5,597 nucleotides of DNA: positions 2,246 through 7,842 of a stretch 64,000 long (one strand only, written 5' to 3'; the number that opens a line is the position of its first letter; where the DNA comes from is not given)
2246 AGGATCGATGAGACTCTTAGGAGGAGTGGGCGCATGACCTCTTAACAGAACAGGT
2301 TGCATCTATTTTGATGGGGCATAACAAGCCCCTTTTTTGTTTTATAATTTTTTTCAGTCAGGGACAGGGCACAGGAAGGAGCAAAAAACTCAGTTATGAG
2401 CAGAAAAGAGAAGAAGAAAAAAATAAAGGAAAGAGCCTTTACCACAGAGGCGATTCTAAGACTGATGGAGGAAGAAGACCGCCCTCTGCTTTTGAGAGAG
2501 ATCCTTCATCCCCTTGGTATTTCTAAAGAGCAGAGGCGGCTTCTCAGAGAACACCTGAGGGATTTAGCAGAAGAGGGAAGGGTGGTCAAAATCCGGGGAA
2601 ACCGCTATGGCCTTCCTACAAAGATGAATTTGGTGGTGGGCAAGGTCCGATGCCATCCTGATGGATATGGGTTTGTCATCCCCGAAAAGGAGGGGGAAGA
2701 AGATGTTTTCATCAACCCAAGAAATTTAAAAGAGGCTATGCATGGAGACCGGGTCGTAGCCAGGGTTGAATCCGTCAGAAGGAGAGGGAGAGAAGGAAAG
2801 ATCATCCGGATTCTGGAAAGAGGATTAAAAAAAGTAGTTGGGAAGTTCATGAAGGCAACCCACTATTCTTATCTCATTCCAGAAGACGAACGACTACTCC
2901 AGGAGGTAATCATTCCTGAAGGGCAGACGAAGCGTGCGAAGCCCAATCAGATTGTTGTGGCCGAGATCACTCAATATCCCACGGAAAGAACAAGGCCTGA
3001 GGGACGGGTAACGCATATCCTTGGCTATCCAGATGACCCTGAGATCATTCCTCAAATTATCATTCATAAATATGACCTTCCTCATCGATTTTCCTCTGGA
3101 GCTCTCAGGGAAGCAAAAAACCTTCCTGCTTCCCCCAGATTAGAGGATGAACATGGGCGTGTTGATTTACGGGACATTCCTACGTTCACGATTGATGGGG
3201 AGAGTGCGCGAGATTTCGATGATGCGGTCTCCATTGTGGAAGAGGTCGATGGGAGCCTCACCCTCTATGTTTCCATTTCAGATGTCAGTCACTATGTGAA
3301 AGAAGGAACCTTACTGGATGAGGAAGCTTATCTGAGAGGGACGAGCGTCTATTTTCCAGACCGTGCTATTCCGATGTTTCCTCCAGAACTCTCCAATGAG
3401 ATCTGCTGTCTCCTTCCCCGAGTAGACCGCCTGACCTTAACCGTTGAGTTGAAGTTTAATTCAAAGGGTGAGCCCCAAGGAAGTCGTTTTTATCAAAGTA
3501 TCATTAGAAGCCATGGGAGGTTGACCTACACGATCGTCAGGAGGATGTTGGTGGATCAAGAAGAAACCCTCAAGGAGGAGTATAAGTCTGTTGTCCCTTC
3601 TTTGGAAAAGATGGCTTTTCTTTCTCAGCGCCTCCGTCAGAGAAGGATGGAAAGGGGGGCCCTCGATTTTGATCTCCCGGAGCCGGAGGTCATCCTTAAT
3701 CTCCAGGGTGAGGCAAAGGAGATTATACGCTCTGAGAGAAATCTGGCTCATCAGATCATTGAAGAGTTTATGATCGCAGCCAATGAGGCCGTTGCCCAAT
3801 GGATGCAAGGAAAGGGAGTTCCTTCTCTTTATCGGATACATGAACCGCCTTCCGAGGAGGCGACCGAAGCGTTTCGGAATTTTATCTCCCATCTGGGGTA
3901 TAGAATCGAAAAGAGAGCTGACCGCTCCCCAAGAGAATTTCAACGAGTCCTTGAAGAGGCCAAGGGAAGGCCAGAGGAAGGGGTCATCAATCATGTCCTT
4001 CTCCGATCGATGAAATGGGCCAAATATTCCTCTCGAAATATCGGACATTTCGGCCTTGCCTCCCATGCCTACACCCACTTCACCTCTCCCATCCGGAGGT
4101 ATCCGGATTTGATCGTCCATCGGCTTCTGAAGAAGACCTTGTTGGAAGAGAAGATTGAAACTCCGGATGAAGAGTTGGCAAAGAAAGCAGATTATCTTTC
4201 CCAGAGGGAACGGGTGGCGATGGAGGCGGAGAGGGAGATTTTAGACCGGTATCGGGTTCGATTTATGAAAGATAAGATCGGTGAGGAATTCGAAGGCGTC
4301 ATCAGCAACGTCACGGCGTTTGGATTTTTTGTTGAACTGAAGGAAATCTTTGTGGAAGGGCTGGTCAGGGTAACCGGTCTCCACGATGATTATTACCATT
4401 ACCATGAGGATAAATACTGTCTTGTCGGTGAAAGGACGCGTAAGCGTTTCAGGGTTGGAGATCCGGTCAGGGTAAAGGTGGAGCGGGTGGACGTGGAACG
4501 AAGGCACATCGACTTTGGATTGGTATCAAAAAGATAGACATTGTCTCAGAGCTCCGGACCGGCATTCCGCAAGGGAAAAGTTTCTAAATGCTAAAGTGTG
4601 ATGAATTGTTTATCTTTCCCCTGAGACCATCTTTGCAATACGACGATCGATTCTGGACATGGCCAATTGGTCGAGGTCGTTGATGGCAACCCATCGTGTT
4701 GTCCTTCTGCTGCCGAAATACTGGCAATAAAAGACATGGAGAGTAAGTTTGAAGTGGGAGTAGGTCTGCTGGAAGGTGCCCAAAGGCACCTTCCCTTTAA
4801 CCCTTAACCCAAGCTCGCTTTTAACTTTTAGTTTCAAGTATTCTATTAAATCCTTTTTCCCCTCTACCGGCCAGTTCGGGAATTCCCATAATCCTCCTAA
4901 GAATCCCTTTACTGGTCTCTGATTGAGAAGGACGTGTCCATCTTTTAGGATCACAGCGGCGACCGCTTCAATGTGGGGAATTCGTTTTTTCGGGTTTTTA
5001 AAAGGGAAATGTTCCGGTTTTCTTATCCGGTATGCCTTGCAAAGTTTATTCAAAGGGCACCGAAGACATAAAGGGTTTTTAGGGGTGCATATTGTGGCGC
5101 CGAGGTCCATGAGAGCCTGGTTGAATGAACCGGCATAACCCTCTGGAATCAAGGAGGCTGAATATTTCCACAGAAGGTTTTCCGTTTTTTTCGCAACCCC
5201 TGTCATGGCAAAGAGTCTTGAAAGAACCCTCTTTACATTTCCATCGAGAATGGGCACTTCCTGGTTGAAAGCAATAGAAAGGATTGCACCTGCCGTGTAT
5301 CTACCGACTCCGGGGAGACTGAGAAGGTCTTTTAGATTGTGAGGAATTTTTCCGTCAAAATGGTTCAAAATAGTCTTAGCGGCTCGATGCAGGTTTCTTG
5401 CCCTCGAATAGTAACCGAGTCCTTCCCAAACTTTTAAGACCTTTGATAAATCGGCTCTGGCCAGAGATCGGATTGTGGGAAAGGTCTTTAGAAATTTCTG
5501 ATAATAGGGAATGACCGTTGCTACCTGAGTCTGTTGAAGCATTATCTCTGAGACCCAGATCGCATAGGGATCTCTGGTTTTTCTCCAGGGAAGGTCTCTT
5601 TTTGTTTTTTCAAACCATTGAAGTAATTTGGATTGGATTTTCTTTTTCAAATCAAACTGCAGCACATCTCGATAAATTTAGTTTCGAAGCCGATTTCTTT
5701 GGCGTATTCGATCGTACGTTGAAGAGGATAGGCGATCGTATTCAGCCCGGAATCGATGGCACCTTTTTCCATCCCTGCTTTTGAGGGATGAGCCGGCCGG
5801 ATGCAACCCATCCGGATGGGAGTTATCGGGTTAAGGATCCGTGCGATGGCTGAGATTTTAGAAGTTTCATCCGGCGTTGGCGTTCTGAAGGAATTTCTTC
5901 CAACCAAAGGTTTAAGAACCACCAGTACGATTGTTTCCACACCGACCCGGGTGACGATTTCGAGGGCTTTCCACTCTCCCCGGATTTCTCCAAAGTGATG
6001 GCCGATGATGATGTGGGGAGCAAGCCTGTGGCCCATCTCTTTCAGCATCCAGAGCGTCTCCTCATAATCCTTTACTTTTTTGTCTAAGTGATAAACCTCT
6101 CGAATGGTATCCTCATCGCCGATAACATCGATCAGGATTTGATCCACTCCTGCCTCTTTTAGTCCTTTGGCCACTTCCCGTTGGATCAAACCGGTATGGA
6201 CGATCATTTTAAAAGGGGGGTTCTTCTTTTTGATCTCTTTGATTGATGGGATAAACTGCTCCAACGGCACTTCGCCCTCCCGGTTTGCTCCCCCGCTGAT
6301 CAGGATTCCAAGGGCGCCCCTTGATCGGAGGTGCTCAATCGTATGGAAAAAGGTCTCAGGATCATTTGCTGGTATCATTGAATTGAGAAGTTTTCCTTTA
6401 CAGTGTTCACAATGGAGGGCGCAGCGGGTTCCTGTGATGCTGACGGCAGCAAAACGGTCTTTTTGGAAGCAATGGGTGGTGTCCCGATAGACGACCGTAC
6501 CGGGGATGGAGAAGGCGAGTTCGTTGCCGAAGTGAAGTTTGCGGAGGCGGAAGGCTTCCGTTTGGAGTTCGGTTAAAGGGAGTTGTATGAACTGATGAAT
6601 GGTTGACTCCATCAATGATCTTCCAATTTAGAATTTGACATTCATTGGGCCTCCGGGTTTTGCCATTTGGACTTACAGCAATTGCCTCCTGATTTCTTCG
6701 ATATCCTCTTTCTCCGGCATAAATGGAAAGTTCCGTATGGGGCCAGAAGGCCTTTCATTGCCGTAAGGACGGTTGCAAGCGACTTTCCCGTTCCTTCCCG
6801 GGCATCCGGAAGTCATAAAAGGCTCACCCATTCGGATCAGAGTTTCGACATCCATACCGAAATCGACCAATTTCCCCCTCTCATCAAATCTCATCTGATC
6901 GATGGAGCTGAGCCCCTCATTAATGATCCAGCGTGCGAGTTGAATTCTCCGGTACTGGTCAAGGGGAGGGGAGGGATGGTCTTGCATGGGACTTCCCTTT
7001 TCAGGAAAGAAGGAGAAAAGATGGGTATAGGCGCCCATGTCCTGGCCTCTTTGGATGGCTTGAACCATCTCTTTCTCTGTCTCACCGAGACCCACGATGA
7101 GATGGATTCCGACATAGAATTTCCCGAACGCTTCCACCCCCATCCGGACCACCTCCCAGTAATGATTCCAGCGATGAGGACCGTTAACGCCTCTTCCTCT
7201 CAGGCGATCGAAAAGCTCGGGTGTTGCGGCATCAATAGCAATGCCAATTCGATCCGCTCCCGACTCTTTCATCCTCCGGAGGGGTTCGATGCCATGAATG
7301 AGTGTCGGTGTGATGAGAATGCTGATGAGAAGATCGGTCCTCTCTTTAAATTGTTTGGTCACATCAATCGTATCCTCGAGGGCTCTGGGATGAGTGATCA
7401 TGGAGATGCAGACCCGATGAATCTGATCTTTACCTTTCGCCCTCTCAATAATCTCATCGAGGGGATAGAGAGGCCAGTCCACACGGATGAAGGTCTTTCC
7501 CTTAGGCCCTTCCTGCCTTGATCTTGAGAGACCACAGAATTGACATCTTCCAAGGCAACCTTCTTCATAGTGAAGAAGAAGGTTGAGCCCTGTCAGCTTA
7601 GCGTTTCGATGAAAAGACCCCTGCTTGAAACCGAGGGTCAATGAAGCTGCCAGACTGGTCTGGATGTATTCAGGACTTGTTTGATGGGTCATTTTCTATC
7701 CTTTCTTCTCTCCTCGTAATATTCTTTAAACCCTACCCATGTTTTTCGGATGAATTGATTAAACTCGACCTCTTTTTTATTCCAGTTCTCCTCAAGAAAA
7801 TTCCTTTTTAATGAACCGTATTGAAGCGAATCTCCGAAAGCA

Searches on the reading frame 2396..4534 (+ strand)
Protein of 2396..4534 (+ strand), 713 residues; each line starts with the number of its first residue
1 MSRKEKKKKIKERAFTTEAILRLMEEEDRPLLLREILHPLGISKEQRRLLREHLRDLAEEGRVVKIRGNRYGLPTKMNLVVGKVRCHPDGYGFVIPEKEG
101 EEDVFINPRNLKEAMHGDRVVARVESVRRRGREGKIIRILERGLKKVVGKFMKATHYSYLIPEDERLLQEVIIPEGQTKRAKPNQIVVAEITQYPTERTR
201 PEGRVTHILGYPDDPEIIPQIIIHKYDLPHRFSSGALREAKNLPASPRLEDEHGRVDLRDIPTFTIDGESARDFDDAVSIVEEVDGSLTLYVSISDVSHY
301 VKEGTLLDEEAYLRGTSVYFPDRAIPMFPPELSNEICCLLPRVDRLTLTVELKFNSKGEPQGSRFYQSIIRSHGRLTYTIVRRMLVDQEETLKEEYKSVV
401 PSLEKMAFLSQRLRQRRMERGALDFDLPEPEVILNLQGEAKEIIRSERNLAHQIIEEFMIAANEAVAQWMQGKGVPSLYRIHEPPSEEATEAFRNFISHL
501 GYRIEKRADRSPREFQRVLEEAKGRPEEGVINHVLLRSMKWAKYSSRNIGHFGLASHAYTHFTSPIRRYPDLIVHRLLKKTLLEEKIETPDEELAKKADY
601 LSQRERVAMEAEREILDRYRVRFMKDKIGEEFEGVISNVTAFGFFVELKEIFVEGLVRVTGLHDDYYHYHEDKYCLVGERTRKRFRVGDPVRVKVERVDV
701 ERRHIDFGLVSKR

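Call 25: search_protein_families(library=ncbifam, proteins=[window:2396-4534:+], max_evalue=1e-10)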
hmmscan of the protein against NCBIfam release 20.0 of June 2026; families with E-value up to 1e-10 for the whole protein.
window:2396-4534:+ (713 aa): 6 families
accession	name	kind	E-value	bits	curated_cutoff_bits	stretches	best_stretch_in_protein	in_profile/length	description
TIGR02063.1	RNase_R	equivalog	1.1e-245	817.3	597.85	1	17-710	4-710/711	ribonuclease R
TIGR00358.1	3_prime_RNase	superfamily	1.3e-200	668.1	368.6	1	69-710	6-657/657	VacB/RNase II family 3'-5' exoribonuclease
NF008648.0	PRK11642.1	equivalog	6.5e-177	590.3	982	1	9-712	13-727/813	ribonuclease R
NF003455.0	PRK05054.1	equivalog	5.9e-86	289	542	1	76-705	18-639/645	exoribonuclease II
TIGR02062.1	RNase_B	equivalog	1.8e-69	234.4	641.9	1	78-705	20-642/646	exoribonuclease II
TIGR00448.1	rpoE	equivalog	9e-11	41.7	124.2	0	624-702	77-153/179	DNA-directed RNA polymerase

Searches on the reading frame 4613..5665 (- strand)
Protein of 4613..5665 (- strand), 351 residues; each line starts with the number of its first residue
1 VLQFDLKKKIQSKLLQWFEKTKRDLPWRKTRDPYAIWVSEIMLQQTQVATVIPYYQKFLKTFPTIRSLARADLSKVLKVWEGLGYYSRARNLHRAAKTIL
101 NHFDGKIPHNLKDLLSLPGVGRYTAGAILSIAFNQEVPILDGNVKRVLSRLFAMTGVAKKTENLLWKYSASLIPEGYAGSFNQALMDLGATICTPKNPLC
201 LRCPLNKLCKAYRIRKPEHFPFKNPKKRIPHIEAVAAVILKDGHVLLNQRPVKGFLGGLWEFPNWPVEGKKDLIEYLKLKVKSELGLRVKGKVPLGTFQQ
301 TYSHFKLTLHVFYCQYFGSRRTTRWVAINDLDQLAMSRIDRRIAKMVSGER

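Call 26: search_protein_families(library=ncbifam, proteins=[window:4613-5665:-], max_evalue=1e-10)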
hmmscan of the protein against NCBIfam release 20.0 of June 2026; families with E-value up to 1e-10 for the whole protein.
window:4613-5665:- (351 aa): 5 families
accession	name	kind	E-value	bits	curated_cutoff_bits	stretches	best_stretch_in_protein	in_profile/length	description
TIGR01084.1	mutY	equivalog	8e-108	360.2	286.5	1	10-267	2-265/277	A/G-specific adenine glycosylase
NF008132.0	PRK10880.1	equivalog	7.1e-96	321.3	427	1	9-312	6-305/351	A/G-specific adenine glycosylase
NF010488.0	PRK13910.1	equivalog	4.9e-48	164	471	1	41-346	1-281/290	adenine-specific DNA glycosylase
TIGR01083.1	nth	equivalog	1.2e-25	90.3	211.7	1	8-200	5-192/192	endonuclease III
NF006530.0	PRK08999.1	equivalog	2.7e-13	49.7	245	1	231-338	5-119/315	Nudix family hydrolase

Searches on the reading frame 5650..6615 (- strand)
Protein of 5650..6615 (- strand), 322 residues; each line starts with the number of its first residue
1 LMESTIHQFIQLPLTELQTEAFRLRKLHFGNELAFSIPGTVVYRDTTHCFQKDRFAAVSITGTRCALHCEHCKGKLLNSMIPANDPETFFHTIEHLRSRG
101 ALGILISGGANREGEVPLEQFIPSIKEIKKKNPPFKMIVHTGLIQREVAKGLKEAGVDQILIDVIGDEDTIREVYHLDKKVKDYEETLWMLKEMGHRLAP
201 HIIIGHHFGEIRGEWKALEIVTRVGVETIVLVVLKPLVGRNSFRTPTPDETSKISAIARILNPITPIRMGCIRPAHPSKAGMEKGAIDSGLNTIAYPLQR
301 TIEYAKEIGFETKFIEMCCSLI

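Call 26: search_protein_families(library=ncbifam, proteins=[window:5650-6615:-], max_evalue=1e-10)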
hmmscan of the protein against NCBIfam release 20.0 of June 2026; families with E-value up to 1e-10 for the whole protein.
window:5650-6615:- (322 aa): 1 family
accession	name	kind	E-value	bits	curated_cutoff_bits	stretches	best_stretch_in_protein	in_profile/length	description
NF053742.1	LipS1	equivalog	5.6e-68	229.4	230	1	52-319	4-268/268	LipS1 family lipoyl synthase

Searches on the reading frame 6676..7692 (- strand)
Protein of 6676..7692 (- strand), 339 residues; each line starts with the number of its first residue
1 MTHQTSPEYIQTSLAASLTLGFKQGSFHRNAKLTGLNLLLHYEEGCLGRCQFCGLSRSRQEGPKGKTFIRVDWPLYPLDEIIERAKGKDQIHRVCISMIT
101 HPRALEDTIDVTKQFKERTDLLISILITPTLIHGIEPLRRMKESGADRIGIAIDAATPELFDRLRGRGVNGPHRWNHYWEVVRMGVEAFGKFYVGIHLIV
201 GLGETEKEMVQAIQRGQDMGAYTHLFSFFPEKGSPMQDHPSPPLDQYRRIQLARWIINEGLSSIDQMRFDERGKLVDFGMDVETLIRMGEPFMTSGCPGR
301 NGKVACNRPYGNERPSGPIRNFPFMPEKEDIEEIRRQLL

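Call 26: search_protein_families(library=ncbifam, proteins=[window:6676-7692:-], max_evalue=1e-10)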
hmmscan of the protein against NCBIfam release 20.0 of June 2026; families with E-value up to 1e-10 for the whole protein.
window:6676-7692:- (339 aa): 3 families
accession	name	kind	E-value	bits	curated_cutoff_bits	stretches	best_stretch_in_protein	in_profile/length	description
NF053743.1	LipS2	equivalog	1.4e-68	231.5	270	1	11-323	2-292/292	LipS2 family lipoyl synthase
TIGR04043.1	rSAM_MSMEG_0568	hypoth_equivalog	8.7e-18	64.4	303.7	1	49-266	124-337/354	MSMEG_0568 family radical SAM protein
NF045502.1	variant_rSAM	domain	1.1e-14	54.2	125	1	49-250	145-347/357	radical SAM protein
